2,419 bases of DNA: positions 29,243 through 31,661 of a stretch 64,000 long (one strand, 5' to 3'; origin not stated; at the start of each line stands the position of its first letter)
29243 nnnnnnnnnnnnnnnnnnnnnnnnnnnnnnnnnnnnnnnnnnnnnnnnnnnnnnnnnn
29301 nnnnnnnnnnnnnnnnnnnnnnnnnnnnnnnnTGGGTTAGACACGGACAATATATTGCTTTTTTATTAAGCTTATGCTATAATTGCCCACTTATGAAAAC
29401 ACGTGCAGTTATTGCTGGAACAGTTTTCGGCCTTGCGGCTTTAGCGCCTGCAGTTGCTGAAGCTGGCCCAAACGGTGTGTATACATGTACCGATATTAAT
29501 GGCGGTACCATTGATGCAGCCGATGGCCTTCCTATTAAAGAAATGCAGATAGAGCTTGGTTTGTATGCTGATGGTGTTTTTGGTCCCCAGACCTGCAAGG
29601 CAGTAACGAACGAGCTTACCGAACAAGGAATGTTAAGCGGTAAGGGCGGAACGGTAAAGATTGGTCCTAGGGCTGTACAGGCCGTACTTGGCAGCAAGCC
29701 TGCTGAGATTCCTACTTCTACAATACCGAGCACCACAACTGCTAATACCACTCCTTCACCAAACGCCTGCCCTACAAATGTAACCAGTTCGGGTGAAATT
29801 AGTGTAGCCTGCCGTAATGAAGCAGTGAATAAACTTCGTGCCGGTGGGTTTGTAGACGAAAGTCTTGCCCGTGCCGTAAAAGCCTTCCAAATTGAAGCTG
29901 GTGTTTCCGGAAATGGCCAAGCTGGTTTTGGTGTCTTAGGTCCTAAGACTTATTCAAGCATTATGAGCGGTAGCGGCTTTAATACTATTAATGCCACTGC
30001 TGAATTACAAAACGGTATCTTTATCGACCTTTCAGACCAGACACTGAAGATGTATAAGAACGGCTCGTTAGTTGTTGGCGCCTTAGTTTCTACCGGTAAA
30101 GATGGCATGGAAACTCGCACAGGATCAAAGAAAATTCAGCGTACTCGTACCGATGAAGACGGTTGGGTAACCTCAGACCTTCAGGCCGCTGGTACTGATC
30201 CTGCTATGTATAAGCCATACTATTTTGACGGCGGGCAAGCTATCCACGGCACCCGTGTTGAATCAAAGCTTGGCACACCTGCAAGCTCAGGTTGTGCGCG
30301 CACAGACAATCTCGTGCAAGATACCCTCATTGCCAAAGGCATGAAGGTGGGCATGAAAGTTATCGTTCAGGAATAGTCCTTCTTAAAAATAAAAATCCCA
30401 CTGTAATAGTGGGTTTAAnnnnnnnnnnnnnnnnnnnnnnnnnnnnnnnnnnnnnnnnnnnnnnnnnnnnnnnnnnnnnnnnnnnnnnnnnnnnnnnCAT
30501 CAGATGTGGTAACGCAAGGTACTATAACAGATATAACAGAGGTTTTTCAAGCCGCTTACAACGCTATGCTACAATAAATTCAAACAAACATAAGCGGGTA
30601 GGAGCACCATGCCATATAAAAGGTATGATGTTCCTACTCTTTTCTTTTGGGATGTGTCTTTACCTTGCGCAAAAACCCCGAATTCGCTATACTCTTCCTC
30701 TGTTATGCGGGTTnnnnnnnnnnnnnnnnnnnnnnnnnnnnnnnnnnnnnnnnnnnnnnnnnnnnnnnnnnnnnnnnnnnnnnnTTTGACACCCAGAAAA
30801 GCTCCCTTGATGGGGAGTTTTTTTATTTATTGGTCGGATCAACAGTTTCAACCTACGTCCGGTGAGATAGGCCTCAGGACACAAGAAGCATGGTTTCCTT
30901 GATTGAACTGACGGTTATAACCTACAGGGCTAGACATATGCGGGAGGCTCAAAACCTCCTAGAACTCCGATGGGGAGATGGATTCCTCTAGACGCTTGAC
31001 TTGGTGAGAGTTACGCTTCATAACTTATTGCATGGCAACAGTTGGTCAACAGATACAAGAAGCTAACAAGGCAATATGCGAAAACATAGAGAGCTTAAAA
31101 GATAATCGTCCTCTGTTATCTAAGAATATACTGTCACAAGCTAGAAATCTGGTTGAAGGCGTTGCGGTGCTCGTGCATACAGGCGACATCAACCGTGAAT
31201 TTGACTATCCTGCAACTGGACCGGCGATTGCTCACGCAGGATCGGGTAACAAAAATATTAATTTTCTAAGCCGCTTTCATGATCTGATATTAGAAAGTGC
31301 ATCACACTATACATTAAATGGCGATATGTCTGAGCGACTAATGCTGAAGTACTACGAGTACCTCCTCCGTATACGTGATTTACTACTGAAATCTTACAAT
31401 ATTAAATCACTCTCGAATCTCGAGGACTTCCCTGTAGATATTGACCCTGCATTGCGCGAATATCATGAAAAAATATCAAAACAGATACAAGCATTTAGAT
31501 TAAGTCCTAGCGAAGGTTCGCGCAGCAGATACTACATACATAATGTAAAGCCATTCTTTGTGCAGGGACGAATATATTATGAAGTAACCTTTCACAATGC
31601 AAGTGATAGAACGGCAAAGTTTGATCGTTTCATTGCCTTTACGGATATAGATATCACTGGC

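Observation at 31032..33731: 899-aa SF1 helicase with a ~510-aa orphan N-terminal half, solitary next to tRNA-Gly: candidate single-gene anti-MGE/defence factor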

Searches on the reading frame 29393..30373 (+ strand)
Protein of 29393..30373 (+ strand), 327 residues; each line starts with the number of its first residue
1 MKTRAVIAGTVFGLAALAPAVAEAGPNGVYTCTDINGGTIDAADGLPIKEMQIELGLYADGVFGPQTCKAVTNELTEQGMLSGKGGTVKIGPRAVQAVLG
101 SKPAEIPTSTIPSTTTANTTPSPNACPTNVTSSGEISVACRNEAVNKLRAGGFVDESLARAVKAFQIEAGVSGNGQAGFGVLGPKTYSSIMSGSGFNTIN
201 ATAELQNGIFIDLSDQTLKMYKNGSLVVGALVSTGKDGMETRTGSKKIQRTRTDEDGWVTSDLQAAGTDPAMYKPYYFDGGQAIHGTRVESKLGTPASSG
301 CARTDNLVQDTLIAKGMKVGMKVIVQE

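Call 34: search_protein_families(library=pfam, proteins=[window:29393-30373:+], max_evalue=0.001)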
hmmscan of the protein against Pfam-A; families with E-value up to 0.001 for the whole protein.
window:29393-30373:+ (327 aa): 2 families
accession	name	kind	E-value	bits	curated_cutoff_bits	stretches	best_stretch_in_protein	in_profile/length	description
PF03734.19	YkuD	-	3.1e-13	51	23.4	1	208-312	3-134/146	L,D-transpeptidase catalytic domain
PF01471.23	PG_binding_1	-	6.3e-05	23.5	23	0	48-70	34-56/57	Putative peptidoglycan binding domain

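Call 56: find_homologous_proteins(query=window:29393-30373:+, max_evalue=1e-20)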
Query window:29393-30373:+ (327 aa): 3 proteins with E <= 1e-20 among 6220 candidates.
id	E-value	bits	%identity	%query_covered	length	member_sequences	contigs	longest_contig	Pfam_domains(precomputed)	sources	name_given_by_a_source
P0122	4.7e-209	711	100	100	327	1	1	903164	PF03734.20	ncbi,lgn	-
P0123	1.5e-90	322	53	99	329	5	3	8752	PF03734.20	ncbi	-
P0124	4.8e-80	287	51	90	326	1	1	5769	PF03734.20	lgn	-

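Call 58: find_encoding_contigs(protein=P0122, flank=3000, max_places=3)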
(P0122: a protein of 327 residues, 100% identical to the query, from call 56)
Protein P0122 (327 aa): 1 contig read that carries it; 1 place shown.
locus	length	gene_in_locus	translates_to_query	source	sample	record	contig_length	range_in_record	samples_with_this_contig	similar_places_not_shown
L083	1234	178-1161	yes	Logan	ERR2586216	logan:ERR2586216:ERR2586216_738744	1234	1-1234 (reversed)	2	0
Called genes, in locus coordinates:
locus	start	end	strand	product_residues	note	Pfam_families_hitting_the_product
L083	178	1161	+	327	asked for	PF03734:YkuD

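Call 59: find_encoding_contigs(protein=P0123, flank=10000, max_places=4)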
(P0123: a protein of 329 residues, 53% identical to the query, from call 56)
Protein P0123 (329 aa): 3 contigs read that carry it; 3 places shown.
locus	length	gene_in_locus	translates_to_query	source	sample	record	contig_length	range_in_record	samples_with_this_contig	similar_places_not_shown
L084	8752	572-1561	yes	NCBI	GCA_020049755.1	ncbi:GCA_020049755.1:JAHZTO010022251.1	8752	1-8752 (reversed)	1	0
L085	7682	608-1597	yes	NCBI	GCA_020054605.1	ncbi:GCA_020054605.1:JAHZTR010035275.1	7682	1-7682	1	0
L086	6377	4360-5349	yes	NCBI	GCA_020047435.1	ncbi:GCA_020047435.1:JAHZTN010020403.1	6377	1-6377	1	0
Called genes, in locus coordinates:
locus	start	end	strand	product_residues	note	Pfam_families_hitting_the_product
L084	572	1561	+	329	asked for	PF03734:YkuD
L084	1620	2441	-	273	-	-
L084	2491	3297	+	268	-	PF01978:TrmB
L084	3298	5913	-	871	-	PF00270:DEAD, PF04851:ResIII (weak), PF13245:AAA_19 (weak), PF13401:AAA_22 (faint), PF00271:Helicase_C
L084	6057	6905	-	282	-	PF01513:NAD_kinase, PF20143:NAD_kinase_C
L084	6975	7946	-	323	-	PF08240:ADH_N, PF00107:ADH_zinc_N, PF13602:ADH_zinc_N_2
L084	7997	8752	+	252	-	?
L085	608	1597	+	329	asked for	PF03734:YkuD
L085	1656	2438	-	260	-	-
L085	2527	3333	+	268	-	PF01978:TrmB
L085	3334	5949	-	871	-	PF00270:DEAD, PF04851:ResIII (weak), PF13245:AAA_19 (weak), PF13401:AAA_22 (faint), PF00271:Helicase_C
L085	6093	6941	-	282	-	PF01513:NAD_kinase, PF20143:NAD_kinase_C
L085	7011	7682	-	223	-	?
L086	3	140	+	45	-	?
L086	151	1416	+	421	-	PF17767:NAPRTase_N, PF04095:NAPRTase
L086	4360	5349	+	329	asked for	PF03734:YkuD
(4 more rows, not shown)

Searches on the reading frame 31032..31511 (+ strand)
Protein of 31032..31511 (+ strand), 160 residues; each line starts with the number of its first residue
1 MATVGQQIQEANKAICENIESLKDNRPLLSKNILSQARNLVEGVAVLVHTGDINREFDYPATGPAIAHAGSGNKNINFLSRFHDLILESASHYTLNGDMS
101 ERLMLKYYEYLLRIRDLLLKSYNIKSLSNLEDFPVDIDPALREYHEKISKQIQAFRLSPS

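Call 45: search_solved_structures(query=A5, max_evalue=10, show_alignments=3)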
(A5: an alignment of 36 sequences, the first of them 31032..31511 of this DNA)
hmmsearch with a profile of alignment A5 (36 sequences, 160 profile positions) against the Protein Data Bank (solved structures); distinct sequences matched with E-value up to 10: 2.
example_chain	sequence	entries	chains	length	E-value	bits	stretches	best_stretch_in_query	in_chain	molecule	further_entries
8cdb_A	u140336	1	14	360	0.68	12.8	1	51-113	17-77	Ulilysin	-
8cd8_A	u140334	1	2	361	0.68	12.8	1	51-113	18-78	Ulilysin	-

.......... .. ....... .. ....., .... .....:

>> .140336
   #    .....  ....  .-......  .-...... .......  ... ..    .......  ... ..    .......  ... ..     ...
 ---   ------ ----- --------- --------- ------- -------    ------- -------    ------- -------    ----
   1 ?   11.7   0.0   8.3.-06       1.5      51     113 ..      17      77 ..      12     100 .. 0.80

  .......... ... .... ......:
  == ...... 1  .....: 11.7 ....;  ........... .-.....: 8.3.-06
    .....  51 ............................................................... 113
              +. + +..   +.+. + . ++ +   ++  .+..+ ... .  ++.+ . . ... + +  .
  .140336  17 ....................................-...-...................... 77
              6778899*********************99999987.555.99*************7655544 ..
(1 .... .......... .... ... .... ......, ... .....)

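Call 46: search_protein_families(library=pfam, alignment_id=A5, max_evalue=10)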
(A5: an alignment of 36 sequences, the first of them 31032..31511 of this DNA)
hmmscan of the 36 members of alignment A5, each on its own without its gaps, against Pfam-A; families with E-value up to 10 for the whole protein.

A. member 1, window:31032-31511:+ (160 aa): 0 families

B. families by the number of members that match (of 36 scanned): 15 families
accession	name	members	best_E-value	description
PF03523.18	Macscav_rec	3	0.037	Macrophage scavenger receptor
PF24115.1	DUF7389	1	0.06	Domain of unknown function (DUF7389)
PF24066.1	Hisat_C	1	0.063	Histidine N-acetyltransferase, C-terminal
PF22606.2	Cdc6-ORC-like_ATPase_lid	1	0.063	Cdc6/ORC-like, ATPase lid domain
PF23153.1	Aip3p_Bud6_N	1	0.079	Aip3p/Bud6 N-terminal domain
PF19156.5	DUF5838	1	0.1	Family of unknown function (DUF5838)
PF13747.11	DUF4164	1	0.11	Domain of unknown function (DUF4164)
PF16413.10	Mlh1_C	1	0.13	DNA mismatch repair protein Mlh1 C-terminus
PF07729.17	FCD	1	0.13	FCD domain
PF05322.16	NinE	1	0.15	NINE Protein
PF11264.13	ThylakoidFormat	1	0.16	Thylakoid formation protein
PF15937.10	PrlF_antitoxin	1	0.18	prlF antitoxin for toxin YhaV_toxin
PF09262.17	PEX-1N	1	0.18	Peroxisome biogenesis factor 1, N-terminal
PF19491.4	DUF6026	1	0.18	Family of unknown function (DUF6026)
PF15278.12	Sec3_C_2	1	0.2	Sec3 exocyst complex subunit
